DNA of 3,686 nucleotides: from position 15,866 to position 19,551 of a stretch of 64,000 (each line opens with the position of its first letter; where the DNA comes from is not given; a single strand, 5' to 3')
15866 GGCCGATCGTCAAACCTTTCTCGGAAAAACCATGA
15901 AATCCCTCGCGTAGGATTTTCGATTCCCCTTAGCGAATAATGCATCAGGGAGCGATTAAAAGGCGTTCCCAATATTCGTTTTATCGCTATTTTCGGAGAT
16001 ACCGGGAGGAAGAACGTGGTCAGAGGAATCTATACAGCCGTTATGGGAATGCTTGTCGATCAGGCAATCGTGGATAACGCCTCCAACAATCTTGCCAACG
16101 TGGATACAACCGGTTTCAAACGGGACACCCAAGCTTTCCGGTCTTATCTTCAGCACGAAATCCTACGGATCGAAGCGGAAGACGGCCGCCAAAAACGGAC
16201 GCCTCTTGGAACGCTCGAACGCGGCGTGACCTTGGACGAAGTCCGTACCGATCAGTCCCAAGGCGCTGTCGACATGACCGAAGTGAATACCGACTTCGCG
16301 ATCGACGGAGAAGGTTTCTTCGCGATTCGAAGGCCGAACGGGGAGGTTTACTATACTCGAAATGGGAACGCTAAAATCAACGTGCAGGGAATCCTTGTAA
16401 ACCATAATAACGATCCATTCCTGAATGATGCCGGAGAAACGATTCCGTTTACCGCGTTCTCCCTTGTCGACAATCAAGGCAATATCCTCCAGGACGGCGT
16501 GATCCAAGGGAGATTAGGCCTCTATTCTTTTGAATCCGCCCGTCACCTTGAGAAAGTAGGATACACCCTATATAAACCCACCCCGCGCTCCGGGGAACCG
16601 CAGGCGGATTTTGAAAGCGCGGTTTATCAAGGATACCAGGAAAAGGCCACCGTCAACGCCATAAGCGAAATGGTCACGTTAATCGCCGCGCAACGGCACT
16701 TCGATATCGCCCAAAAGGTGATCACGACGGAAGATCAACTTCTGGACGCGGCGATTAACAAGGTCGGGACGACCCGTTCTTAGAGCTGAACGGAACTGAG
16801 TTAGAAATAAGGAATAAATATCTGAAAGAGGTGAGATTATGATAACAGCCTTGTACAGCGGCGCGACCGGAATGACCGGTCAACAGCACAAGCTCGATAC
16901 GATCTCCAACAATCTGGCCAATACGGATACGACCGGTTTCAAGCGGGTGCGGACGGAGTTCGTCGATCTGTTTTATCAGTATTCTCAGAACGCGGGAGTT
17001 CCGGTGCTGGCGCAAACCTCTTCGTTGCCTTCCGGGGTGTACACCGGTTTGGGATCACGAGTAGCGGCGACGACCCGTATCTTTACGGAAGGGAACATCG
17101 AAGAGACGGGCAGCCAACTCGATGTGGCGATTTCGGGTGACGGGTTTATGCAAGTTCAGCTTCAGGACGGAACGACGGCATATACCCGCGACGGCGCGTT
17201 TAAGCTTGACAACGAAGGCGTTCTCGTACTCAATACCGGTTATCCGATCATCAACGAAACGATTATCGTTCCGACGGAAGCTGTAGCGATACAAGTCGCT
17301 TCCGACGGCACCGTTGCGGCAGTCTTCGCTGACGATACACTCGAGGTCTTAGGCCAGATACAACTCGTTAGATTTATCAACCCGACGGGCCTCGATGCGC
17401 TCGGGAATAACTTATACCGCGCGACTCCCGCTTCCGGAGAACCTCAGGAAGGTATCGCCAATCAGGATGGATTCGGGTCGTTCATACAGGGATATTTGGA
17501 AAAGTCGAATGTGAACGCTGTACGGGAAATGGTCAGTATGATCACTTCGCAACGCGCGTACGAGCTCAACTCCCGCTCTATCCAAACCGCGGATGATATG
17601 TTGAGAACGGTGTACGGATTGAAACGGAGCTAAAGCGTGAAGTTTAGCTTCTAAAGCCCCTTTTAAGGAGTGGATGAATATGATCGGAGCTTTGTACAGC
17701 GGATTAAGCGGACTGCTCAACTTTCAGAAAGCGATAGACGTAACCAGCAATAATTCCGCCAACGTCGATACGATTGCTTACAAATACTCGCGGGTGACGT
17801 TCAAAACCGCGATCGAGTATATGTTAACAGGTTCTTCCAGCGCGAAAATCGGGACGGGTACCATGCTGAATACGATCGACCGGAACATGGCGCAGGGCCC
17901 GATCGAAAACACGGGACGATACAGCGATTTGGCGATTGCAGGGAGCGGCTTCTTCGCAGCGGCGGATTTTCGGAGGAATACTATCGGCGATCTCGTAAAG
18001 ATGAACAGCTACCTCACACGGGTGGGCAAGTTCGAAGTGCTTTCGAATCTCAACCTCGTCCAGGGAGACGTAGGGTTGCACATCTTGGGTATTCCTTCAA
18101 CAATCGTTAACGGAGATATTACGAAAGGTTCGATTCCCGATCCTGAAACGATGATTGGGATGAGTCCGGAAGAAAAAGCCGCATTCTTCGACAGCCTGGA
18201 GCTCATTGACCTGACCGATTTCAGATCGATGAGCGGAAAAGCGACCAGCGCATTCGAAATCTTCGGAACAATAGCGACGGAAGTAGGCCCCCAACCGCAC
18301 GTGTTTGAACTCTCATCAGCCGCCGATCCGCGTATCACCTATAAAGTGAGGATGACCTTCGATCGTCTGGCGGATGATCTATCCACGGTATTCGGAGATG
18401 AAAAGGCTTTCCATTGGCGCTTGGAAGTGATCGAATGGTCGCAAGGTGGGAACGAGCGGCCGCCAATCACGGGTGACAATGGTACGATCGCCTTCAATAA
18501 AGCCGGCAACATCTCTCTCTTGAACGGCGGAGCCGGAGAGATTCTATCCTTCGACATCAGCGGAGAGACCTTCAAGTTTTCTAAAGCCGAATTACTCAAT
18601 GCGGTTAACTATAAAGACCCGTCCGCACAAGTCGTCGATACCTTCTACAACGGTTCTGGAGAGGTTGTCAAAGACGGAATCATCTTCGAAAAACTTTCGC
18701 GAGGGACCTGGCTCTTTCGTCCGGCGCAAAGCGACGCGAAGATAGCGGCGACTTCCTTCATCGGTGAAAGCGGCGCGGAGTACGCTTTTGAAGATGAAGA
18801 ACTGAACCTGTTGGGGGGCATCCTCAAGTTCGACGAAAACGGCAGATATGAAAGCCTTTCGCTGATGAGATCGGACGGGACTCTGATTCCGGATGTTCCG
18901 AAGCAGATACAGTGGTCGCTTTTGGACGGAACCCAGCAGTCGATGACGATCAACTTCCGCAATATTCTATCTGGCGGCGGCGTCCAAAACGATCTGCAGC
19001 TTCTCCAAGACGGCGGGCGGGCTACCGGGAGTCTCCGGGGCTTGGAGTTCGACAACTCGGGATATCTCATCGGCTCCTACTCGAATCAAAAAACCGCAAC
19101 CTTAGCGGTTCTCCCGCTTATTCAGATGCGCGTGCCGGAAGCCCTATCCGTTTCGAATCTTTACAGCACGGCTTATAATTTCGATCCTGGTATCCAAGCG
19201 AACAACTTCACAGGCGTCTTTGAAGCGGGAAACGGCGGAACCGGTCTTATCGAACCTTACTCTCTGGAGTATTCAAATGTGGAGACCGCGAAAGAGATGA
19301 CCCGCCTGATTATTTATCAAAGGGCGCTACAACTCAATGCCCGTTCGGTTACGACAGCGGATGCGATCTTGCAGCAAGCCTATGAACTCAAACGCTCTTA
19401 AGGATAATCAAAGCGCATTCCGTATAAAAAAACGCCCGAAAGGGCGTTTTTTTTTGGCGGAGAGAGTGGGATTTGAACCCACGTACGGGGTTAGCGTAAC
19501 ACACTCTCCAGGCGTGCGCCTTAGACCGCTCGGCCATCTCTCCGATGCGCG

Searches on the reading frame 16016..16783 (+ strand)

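Call 47: search_protein_families(library=pfam, proteins=[window:16016-16783:+], max_evalue=0.0001)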
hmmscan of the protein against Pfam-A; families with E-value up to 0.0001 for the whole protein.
window:16016-16783:+ (255 aa): 3 families
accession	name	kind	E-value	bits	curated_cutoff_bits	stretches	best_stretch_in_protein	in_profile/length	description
PF06429.18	Flg_bbr_C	-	4.6e-14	52.1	23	1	205-248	2-45/46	Flagellar basal body rod FlgEFG protein C-terminal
PF22692.1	LlgE_F_G_D1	-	6.6e-12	45.8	27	1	95-148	1-52/64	Flagellar hook protein FlgE/F/G D1 domain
PF00460.25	Flg_bb_rod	-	2.1e-05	24.8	20.7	1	5-35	1-31/31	Flagella basal body rod protein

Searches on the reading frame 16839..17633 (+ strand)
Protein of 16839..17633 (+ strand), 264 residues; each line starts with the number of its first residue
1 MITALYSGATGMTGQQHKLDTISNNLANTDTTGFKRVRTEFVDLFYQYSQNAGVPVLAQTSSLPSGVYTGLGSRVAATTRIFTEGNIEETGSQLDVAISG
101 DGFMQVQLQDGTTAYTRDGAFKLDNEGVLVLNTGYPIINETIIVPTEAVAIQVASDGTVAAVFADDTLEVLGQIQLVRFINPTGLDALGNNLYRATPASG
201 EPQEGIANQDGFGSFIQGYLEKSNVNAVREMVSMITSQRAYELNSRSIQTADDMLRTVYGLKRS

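Call 47: search_protein_families(library=pfam, proteins=[window:16839-17633:+], max_evalue=0.0001)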
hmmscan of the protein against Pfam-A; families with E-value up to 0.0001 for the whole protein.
window:16839-17633:+ (264 aa): 3 families
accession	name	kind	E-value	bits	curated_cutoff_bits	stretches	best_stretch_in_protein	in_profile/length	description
PF22692.1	LlgE_F_G_D1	-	1.1e-21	77.2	27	1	97-161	1-64/64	Flagellar hook protein FlgE/F/G D1 domain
PF06429.18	Flg_bbr_C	-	1.9e-21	75.8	23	1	217-258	2-43/46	Flagellar basal body rod FlgEFG protein C-terminal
PF00460.25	Flg_bb_rod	-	4.6e-11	42.9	20.7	1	5-35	1-31/31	Flagella basal body rod protein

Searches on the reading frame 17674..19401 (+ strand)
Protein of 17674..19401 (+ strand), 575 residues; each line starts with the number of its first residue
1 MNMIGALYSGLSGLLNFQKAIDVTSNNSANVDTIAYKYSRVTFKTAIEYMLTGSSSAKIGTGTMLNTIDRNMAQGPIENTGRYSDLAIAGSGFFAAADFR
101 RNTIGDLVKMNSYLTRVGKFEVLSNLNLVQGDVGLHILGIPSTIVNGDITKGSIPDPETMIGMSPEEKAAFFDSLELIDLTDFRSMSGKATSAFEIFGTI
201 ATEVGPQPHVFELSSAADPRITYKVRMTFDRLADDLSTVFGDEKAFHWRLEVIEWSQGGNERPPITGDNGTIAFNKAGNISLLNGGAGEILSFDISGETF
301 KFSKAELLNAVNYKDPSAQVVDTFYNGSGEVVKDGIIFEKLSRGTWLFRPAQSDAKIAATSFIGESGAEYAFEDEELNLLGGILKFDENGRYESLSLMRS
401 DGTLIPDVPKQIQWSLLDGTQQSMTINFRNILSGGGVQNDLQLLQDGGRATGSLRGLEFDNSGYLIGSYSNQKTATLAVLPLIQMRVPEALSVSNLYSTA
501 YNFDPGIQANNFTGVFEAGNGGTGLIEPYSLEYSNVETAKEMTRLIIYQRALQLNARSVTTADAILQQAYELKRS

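Call 47: search_protein_families(library=pfam, proteins=[window:17674-19401:+], max_evalue=0.0001)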
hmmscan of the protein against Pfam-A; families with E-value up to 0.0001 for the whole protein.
window:17674-19401:+ (575 aa): 2 families
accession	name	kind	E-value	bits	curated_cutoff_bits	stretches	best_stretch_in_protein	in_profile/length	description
PF06429.18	Flg_bbr_C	-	1.3e-11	44.3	23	1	530-569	4-43/46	Flagellar basal body rod FlgEFG protein C-terminal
PF00460.25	Flg_bb_rod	-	1e-05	25.8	20.7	1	7-37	1-31/31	Flagella basal body rod protein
